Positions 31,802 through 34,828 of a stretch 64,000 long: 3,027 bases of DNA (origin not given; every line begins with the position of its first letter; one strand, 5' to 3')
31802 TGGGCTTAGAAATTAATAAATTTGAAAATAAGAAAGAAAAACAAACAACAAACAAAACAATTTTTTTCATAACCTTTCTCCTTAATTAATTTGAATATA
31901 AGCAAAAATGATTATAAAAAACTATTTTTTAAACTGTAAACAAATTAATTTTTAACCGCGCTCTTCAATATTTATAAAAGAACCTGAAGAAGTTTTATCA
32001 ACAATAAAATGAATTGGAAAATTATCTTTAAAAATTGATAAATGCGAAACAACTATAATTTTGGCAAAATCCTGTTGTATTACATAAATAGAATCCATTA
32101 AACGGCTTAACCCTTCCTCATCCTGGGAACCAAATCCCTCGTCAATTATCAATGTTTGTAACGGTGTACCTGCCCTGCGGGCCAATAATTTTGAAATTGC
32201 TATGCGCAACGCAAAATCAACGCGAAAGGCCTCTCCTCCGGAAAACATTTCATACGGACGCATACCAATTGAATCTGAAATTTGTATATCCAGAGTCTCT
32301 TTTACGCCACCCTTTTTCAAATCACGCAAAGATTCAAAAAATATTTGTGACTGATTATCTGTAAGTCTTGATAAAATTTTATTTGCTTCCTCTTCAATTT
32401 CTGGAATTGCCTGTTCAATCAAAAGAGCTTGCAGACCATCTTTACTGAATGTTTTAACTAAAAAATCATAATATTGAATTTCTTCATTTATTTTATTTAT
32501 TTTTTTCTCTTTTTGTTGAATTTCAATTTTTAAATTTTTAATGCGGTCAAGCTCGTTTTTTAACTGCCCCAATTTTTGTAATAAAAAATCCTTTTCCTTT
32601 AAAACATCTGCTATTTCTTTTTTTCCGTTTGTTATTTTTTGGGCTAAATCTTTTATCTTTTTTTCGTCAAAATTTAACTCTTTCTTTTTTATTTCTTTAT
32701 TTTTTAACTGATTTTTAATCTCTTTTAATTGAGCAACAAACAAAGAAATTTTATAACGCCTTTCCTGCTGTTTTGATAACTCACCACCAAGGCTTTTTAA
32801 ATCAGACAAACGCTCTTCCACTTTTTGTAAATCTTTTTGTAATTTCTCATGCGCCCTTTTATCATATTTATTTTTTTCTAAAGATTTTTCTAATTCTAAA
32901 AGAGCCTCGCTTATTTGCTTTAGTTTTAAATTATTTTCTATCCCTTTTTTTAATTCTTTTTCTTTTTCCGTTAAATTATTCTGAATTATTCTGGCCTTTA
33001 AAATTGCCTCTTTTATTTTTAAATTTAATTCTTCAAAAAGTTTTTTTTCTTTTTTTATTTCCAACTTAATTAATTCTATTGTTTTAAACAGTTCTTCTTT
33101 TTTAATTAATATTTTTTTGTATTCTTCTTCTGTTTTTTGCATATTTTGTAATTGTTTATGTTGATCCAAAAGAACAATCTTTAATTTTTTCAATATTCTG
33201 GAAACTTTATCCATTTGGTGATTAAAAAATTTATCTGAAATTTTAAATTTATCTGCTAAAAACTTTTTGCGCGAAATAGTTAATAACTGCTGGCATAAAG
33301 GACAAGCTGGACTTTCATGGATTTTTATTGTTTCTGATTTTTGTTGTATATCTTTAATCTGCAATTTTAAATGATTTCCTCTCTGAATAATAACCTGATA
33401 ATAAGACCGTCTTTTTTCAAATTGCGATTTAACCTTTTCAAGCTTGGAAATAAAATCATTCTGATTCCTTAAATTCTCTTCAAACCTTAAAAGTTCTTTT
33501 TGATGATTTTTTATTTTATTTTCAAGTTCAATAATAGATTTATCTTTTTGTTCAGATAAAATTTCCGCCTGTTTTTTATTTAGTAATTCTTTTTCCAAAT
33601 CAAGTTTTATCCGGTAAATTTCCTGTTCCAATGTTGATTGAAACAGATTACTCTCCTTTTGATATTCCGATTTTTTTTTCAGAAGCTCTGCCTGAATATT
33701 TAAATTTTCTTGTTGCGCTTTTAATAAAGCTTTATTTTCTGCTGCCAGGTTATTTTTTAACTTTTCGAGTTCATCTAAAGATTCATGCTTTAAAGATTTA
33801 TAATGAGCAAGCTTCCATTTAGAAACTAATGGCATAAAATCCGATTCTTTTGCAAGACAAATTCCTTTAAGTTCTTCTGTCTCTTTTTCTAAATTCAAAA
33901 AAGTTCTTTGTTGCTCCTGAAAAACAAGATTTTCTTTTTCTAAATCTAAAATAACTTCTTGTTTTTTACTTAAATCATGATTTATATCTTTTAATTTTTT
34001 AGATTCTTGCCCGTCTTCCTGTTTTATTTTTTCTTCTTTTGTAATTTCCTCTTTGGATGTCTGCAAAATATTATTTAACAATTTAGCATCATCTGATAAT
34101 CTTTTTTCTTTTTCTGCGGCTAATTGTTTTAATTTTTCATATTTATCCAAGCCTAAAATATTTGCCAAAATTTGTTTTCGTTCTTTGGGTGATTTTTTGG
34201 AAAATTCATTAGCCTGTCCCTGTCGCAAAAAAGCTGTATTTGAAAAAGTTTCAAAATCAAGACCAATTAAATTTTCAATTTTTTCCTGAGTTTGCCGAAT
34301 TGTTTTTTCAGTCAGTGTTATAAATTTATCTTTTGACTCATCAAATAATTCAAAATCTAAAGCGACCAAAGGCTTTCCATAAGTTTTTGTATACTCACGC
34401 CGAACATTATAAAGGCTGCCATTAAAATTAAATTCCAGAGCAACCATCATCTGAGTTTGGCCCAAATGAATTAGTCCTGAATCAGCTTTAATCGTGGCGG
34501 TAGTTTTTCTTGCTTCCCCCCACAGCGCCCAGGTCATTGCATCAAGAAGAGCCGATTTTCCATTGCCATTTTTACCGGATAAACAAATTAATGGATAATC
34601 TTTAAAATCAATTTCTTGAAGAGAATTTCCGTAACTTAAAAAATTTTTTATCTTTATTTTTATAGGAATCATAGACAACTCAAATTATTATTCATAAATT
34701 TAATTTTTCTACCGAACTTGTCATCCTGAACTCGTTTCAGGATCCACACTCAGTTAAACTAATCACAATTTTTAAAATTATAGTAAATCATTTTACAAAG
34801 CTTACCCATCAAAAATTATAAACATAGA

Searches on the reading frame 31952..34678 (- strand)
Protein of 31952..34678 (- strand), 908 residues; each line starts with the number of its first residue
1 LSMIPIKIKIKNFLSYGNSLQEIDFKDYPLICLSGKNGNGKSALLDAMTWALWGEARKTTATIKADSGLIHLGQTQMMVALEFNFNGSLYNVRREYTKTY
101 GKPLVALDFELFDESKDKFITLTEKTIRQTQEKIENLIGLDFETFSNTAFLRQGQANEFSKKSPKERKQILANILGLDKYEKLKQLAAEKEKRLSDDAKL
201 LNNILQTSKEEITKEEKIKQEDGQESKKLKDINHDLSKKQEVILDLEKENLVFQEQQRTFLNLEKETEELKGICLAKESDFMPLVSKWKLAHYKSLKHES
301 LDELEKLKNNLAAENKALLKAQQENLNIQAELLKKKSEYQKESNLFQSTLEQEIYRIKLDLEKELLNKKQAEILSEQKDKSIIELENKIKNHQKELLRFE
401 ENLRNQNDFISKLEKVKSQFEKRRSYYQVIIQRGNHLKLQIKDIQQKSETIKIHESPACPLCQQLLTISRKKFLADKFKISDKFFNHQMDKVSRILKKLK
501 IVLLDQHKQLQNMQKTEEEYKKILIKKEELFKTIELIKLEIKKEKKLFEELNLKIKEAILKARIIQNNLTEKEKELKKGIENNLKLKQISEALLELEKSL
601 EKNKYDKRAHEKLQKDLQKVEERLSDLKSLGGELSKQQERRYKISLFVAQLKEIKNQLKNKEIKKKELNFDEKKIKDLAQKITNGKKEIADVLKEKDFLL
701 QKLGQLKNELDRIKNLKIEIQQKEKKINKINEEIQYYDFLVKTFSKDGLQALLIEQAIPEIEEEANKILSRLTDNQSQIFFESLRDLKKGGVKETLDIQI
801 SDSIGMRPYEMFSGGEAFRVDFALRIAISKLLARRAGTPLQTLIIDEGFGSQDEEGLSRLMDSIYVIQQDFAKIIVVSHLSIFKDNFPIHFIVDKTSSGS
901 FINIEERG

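Call 42: search_protein_families(library=ncbifam, proteins=[window:31952-34678:-], max_evalue=1e-10)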
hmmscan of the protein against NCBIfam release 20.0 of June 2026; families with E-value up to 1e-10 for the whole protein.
window:31952-34678:- (908 aa): 9 families
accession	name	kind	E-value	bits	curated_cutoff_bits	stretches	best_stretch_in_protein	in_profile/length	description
TIGR00618.1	sbcc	subfamily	1.1e-72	245.4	478.5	2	3-259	1-259/1043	exonuclease subunit SbcC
NF003034.1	PRK03918.1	equivalog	3.9e-40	137.6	700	1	7-885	5-858/878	DNA double-strand break repair ATPase Rad50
NF041034.1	Rad50_Sulf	equivalog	2.1e-36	125.1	1000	2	483-879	457-843/872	DNA double-strand break repair ATPase Rad50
NF002572.0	PRK02224.1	equivalog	5.7e-31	107.6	1087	1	7-879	5-852/888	DNA double-strand break repair ATPase Rad50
NF002244.0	PRK01156.1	equivalog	3.7e-30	104.7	847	1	3-902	1-891/895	DNA double-strand break repair ATPase Rad50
NF041035.1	Rad50_Halo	equivalog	3.9e-28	98.3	1000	1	7-879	5-852/883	DNA double-strand break repair ATPase Rad50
NF041752.4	sbcc_Bac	equivalog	1.3e-19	69.6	1420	1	3-518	1-473/1130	exonuclease subunit SbcC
NF041751.2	sbcc_Staph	equivalog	4e-19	68.1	920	1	3-259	1-261/1007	exonuclease subunit SbcC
NF007600.2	PRK10246.1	equivalog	9.7e-11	40.4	750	0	806-896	944-1032/1047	exonuclease subunit SbcC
